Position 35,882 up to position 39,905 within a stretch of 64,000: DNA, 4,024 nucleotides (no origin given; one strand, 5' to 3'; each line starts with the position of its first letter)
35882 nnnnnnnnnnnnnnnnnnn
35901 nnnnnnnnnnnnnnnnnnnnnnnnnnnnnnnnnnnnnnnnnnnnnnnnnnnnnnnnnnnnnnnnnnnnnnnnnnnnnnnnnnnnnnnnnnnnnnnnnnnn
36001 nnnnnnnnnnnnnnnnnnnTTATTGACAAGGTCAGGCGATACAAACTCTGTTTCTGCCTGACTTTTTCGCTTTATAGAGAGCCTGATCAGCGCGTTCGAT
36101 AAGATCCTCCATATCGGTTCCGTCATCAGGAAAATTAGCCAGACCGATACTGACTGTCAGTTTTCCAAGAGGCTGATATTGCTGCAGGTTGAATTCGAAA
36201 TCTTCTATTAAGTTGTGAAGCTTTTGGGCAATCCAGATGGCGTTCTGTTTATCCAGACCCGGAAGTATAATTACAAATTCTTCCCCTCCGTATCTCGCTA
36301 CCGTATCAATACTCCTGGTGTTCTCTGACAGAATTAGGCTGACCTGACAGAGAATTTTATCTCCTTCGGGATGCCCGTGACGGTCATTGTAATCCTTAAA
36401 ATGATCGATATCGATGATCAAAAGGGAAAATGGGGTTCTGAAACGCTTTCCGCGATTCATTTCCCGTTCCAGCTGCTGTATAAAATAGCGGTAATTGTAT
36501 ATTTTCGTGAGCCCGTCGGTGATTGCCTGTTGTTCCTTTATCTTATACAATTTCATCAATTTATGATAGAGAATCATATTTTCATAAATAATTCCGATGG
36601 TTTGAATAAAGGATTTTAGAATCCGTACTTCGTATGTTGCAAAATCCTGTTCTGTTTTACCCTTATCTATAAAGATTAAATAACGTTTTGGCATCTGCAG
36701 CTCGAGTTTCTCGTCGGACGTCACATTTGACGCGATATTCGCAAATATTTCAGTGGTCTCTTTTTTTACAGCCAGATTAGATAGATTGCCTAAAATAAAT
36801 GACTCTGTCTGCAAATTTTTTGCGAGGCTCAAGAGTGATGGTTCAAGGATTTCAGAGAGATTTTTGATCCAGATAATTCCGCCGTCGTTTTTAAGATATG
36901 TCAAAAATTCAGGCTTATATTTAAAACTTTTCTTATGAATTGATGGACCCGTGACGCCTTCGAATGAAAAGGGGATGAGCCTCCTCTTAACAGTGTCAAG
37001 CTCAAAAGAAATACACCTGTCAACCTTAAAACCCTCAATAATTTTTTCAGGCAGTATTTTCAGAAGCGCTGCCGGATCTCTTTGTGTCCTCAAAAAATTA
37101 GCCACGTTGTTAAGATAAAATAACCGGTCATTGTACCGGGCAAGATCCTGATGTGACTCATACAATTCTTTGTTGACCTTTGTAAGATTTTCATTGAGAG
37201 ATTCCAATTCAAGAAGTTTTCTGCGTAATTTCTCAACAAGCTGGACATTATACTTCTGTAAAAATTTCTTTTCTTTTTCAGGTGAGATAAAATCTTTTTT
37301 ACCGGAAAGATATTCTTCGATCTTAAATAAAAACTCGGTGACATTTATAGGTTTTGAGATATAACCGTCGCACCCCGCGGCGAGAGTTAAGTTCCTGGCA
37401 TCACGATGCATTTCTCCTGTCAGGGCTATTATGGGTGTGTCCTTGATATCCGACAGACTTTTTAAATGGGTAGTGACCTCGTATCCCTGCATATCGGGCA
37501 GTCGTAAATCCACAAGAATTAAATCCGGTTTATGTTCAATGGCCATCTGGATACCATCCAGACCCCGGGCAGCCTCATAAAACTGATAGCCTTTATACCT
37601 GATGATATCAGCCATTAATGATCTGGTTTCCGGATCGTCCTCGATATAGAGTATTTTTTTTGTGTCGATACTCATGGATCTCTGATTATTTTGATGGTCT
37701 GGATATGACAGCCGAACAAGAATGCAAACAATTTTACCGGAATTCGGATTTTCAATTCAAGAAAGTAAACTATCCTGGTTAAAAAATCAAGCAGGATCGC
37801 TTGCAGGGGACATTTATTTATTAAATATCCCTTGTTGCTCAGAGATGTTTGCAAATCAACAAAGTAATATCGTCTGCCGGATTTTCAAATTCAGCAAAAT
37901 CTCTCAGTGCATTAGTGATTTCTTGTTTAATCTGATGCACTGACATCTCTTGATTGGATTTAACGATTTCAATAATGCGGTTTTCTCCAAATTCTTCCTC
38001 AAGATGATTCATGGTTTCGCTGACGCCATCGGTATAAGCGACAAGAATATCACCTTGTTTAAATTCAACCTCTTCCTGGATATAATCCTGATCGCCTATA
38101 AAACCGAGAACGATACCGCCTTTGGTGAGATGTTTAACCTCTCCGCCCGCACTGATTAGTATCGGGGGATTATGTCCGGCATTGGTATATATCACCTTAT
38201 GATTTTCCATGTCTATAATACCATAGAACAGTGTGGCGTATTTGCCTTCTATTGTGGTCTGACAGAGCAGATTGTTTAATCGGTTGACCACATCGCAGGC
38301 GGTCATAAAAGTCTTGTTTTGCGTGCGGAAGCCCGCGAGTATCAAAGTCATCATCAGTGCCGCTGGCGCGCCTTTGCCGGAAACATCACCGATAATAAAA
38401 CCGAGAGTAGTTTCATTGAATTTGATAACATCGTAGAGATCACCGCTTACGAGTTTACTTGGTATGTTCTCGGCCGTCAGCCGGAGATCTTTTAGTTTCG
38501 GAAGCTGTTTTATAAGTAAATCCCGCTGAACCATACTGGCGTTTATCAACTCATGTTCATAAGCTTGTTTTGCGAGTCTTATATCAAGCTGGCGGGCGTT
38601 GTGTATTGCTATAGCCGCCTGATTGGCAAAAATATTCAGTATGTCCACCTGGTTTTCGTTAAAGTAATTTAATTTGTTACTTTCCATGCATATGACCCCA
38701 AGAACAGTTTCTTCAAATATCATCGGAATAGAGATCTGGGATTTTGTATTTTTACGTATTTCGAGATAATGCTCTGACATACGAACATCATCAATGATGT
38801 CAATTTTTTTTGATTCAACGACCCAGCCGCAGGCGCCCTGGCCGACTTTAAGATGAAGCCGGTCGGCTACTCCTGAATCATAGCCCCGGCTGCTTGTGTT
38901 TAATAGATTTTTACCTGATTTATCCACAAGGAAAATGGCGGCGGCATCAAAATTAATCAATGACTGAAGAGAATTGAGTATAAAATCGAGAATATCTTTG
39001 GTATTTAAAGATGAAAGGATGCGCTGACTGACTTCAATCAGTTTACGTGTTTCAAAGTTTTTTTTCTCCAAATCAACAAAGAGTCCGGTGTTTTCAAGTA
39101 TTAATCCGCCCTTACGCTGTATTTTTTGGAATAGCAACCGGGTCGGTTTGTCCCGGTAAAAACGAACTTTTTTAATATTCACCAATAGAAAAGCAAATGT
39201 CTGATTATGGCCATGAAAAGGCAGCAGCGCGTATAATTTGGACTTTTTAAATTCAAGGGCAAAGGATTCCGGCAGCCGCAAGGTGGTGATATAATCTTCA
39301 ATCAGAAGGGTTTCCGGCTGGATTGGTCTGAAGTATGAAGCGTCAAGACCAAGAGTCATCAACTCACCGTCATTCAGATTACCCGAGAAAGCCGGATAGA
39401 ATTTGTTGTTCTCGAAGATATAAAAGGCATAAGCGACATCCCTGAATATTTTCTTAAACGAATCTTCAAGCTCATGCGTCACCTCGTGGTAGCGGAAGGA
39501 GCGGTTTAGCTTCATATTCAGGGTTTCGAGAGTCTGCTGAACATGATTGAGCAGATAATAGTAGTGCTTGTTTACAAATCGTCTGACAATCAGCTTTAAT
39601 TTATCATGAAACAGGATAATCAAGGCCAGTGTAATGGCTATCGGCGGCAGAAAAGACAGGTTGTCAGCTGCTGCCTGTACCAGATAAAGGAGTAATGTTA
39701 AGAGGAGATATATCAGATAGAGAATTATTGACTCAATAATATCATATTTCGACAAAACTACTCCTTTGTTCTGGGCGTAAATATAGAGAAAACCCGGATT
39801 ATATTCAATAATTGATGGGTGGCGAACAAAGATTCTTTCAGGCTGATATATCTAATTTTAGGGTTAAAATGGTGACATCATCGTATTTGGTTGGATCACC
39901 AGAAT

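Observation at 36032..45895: Partner-switching cluster with no sigma factor: three different GAF-PP2C input phosphatases converge on a single STAS/RsbW pair, with a REC-GAF-GGDEF gene at the end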

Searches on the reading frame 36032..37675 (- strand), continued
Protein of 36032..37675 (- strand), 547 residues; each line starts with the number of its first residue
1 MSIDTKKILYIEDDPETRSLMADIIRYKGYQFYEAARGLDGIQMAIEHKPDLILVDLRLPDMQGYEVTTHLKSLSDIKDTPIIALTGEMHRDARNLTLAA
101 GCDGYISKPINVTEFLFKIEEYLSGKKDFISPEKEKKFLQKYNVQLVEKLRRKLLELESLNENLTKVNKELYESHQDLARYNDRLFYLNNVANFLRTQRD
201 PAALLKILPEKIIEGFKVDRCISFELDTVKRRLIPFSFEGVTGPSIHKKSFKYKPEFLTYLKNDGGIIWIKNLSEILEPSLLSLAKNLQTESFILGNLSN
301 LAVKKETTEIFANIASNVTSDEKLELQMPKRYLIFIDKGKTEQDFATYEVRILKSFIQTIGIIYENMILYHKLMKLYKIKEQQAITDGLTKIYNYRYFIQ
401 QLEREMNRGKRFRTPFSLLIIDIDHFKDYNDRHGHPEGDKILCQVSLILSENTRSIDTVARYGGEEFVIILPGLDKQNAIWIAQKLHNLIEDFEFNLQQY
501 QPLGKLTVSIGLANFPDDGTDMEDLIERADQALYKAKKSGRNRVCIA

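Call 82: find_related_loci(query=A2, collection=metagenome_contigs, flank=10000)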
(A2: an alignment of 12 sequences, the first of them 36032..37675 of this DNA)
Query A2 (547 aa) in metagenome_contigs; peptide patterns used: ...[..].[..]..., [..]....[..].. (x = any residue, [..] = any of these).
600 stretches matched a pattern (row limit reached: there are more); 599 encode a relative of the query (tblastn E <= 1e-3); the best 80 are kept; 80 distinct loci.
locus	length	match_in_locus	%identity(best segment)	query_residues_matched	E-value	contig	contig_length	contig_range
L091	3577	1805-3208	26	3-547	8e-53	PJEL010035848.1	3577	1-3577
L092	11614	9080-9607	47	371-547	9e-47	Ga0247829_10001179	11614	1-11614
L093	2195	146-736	43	348-547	2e-47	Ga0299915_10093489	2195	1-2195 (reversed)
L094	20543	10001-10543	43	361-546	1e-45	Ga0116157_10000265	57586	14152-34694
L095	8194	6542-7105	43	357-547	3e-45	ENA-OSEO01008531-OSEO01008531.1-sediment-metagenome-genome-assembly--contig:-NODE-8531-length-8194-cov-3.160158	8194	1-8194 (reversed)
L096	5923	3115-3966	49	8-546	3e-45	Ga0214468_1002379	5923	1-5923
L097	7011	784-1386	41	334-546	4e-45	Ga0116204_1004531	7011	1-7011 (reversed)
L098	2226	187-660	50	386-543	5e-45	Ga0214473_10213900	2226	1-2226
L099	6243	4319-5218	42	5-545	2e-44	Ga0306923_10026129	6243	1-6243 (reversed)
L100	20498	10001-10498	46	375-545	5e-44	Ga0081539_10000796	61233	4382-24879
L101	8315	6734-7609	46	7-542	2e-43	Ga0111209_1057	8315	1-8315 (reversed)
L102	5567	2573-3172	42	335-546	3e-43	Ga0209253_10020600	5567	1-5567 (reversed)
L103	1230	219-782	41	357-547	2e-45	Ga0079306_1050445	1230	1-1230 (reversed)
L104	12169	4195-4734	46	369-544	2e-42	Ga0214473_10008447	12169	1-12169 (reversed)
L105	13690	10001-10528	47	372-544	2e-42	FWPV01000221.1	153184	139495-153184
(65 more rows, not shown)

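Call 83: find_encoding_contigs(protein=P0144, flank=10000, max_places=1)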
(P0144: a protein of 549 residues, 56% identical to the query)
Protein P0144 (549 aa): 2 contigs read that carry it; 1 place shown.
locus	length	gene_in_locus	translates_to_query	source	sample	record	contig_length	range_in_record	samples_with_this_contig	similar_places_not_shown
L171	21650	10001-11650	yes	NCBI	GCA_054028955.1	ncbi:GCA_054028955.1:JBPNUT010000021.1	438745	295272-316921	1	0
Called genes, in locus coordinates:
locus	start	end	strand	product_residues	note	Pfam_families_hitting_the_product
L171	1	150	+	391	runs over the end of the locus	PF00764:Arginosuc_synth (weak), PF06508:QueC (weak)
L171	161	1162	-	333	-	PF20030:bpMoxR, PF00004:AAA (weak), PF07726:AAA_3, PF07728:AAA_5, PF17863:AAA_lid_2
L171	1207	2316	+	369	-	PF21016:RlmN_N, PF04055:Radical_SAM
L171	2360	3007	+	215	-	PF00406:ADK, PF13207:AAA_17, PF13238:AAA_18 (faint), PF13671:AAA_33 (weak), PF05191:ADK_lid (weak)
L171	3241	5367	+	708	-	PF13185:GAF_2, PF01590:GAF, PF07228:SpoIIE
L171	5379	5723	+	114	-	PF01740:STAS, PF13466:STAS_2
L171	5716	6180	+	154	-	PF13581:HATPase_c_2, PF02518:HATPase_c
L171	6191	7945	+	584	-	PF13492:GAF_3 (faint), PF01590:GAF (faint), PF13185:GAF_2 (faint), PF07228:SpoIIE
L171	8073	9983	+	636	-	PF01590:GAF, PF13185:GAF_2, PF13492:GAF_3, PF07228:SpoIIE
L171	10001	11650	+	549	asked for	PF00072:Response_reg, PF00990:GGDEF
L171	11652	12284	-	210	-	PF14681:UPRTase, PF00156:Pribosyltran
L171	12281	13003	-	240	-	PF01553:Acyltransferase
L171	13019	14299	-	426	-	PF02403:Seryl_tRNA_N, PF00587:tRNA-synt_2b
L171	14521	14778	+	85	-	-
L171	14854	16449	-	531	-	-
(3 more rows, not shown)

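Call 84: find_encoding_contigs(protein=P0212, flank=10000, max_places=1)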
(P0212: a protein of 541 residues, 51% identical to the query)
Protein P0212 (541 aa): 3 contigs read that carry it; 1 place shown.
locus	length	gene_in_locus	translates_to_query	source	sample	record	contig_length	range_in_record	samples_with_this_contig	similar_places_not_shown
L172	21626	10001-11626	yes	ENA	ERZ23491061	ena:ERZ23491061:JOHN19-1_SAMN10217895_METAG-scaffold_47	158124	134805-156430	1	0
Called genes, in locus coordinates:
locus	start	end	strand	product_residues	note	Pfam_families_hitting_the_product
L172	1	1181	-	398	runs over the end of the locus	PF01663:Phosphodiest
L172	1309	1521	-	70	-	PF13635:DUF4143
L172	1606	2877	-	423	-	PF01522:Polysacc_deac_1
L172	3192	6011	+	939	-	PF13485:Peptidase_MA_2 (weak), PF26550:Tricorn_2nd, PF26549:Tricorn_N, PF07676:PD40 (weak), PF26549:Tricorn_N, PF07676:PD40, PF01103:Omp85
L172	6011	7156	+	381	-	PF13570:Beta-prop_ACSF4, PF07774:EMC1_C (faint), PF13360:PQQ_2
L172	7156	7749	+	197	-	-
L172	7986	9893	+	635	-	PF01590:GAF, PF13185:GAF_2, PF13492:GAF_3, PF07228:SpoIIE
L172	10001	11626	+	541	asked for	PF00072:Response_reg, PF00990:GGDEF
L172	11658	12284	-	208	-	PF14681:UPRTase, PF00156:Pribosyltran (weak)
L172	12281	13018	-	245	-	PF01553:Acyltransferase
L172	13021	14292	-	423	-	PF02403:Seryl_tRNA_N, PF00587:tRNA-synt_2b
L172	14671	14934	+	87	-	-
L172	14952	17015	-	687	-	PF00535:Glycos_transf_2, PF13641:Glyco_tranf_2_3, PF13727:CoA_binding_3, PF02397:Bac_transf (weak)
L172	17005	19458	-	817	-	PF00953:Glycos_transf_4, PF13727:CoA_binding_3, PF02397:Bac_transf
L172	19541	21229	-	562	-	PF14052:Caps_assemb_Wzi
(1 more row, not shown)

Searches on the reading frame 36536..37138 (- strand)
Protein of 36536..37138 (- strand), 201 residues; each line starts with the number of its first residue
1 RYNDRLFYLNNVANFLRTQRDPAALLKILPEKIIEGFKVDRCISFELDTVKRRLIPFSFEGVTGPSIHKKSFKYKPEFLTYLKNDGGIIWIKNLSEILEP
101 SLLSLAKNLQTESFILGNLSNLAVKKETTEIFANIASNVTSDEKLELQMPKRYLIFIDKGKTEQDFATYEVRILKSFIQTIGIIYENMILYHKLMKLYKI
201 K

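Call 62: predict_structure(alignment_id=A3)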
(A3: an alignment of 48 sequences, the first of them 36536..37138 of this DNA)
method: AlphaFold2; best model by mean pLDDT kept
length: 201 residues; sequences in the alignment: 48
mean_pLDDT: 83.2   pTM: 0.80
mean pLDDT of the five models: 83.2, 82.4, 82.2, 82.1, 80.7
residues with pLDDT >= 90: 105; 70-90: 61; 50-70: 22; < 50: 13
segments of 3 or more residues with pLDDT < 50: 138-148
pLDDT, mean of each block of 10 residues (from residue 1): 79 91 92 92 93 93 75 90 91 91 92 93 62 50 46 90 82 93 90 81 60
secondary structure, 60 per line:
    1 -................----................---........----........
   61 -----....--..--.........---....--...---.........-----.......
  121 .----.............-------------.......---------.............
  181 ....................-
elements in order: H2-17 H22-37 E41-48 E53-60 H66-69 H76-84 E88-91 H100-108 E114-118 H126-138 E152-158 H168-200

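Call 64: fold_search(model_id=the predicted structure, library=pdb)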
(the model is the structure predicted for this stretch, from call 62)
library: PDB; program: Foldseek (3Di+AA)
matches with E <= 10: 612; with E <= 0.001: 252
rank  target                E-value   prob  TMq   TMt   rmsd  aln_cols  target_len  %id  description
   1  6oaq_B                4.6e-07  1.00  0.64  0.45   5.3       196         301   12  Crystal structure of a dual sensor histidine kinase in BeF3- bound state (released 2019-09-18)
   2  4mcw_A                5.2e-07  1.00  0.53  0.33   6.7       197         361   16  Crystal structure of a HD-GYP domain (a cyclic-di-GMP phosphodiesterase) containing a tri-nuclear metal centre (released 2014-02-19)
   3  3trc                  6.5e-07  1.00  0.59  0.69   5.4       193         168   13  Structure of the GAF domain from a phosphoenolpyruvate-protein phosphotransferase (ptsP) from Coxiella burnetii (released 2011-09-28)
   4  6ob8_B                6.9e-07  1.00  0.65  0.45   3.5       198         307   11  Crystal structure of a dual sensor histidine kinase in green light illuminated state (released 2019-09-18)
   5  6oap_A                9.3e-07  1.00  0.63  0.44   5.3       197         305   11  Crystal structure of a dual sensor histidine kinase in the green-light absorbing Pg state (released 2019-09-18)
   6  3ci6_B                1.0e-06  1.00  0.53  0.63   6.7       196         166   15  Crystal structure of the GAF domain from Acinetobacter phosphoenolpyruvate-protein phosphotransferase (released 2008-05-13)
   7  6ob8_A                1.2e-06  1.00  0.63  0.44   5.3       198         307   12  Crystal structure of a dual sensor histidine kinase in green light illuminated state (released 2019-09-18)
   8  3ci6_A                1.3e-06  1.00  0.55  0.68   5.8       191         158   13  Crystal structure of the GAF domain from Acinetobacter phosphoenolpyruvate-protein phosphotransferase (released 2008-05-13)
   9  3oov_A                1.6e-06  1.00  0.59  0.70   5.7       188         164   12  Crystal structure of a methyl-accepting chemotaxis protein, residues 122 to 287 (released 2010-09-08)
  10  6oap_B                1.6e-06  1.00  0.62  0.43   5.5       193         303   12  Crystal structure of a dual sensor histidine kinase in the green-light absorbing Pg state (released 2019-09-18)
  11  8w26                  2.0e-06  1.00  0.63  0.36   5.7       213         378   11  X-ray crystal structure of the GAF-PHY domains of SyB-Cph1 (released 2024-05-22)
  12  4mcw_B                2.2e-06  1.00  0.53  0.33   6.7       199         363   18  Crystal structure of a HD-GYP domain (a cyclic-di-GMP phosphodiesterase) containing a tri-nuclear metal centre (released 2014-02-19)
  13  6oaq_A                4.3e-06  1.00  0.61  0.43   5.3       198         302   12  Crystal structure of a dual sensor histidine kinase in BeF3- bound state (released 2019-09-18)
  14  3mmh_A                4.8e-06  1.00  0.55  0.65   5.9       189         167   12  X-ray structure of free methionine-R-sulfoxide reductase from neisseria meningitidis in complex with its substrate (released 2010-05-19)
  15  5w10_D                4.8e-06  1.00  0.52  0.60   6.7       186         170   10  Lcd1 GAF domain in complex with cAMP ligand (released 2017-06-28)
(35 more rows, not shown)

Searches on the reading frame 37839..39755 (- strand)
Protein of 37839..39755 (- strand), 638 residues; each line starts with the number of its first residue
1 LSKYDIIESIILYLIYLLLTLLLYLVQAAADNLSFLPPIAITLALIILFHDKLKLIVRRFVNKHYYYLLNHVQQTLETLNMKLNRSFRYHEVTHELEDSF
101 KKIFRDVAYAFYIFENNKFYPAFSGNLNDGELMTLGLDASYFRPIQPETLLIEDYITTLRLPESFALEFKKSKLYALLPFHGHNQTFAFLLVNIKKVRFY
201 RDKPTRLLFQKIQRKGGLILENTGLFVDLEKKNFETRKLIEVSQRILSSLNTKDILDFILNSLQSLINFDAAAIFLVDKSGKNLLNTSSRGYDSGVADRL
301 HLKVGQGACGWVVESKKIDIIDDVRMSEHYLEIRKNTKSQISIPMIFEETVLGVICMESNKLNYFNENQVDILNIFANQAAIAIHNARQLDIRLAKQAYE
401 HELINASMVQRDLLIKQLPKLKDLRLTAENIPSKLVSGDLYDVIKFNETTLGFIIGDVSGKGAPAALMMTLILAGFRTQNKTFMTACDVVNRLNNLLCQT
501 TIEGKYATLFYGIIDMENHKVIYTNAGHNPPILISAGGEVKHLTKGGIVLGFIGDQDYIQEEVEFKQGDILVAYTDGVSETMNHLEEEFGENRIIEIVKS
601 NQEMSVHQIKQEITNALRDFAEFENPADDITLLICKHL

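Call 3: search_protein_families(library=pfam, proteins=[window:37839-39755:-], max_evalue=0.01)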
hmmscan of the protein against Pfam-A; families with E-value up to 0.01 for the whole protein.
window:37839-39755:- (638 aa): 5 families
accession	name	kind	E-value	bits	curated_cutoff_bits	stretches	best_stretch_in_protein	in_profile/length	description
PF07228.17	SpoIIE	-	7.2e-47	160.2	25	1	448-636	2-190/192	Stage II sporulation protein E (SpoIIE)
PF13185.12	GAF_2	-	2.5e-19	70.3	28.6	1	251-385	3-136/136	GAF domain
PF01590.32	GAF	-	5e-16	59.9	22.4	1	253-384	3-133/133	GAF domain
PF13492.12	GAF_3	-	6.7e-14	52.8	27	1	253-386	3-129/129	GAF domain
PF11849.14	DUF3369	-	0.0063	17.2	27.2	0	238-388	23-163/168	Domain of unknown function (DUF3369)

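Call 48: search_protein_families(library=ncbifam, proteins=[window:37839-39755:-], max_evalue=0.01)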
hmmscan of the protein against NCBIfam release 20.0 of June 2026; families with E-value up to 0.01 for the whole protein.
window:37839-39755:- (638 aa): 9 families
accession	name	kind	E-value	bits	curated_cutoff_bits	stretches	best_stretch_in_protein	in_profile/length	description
NF045505.1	RR_RssB_Pseudo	equivalog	5.1e-18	65.3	700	1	407-634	160-388/394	two-component system response regulator RssB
TIGR02865.1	spore_II_E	equivalog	1.1e-11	43.6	490.8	1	435-636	565-762/764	stage II sporulation protein E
NF038230.1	Regu_Geo_Pelo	equivalog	3.9e-10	38.3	1200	1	309-390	440-522/935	GPMC system transcriptional regulator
TIGR01817.1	nifA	equivalog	8.4e-10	38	528.85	1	236-403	4-175/534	nif-specific transcriptional activator NifA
NF038263.1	prot_phos_SiaA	equivalog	4.7e-08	32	700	1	391-634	403-654/658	biofilm regulation protein phosphatase SiaA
NF008283.0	PRK11061.1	equivalog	5e-07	28.4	583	1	238-390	4-160/748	phosphoenolpyruvate--protein phosphotransferase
NF047786.1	his_kin_MadS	equivalog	2.2e-06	27.1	500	1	322-410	111-200/434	MadS family sensor histidine kinase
NF003451.0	PRK05022.1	equivalog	0.0012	17.7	476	1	234-417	4-195/512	nitric oxide reductase transcriptional regulator NorR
NF011958.0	PRK15429.1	equivalog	0.0043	15.7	830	1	231-388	184-348/692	formate hydrogenlyase transcriptional activator FlhA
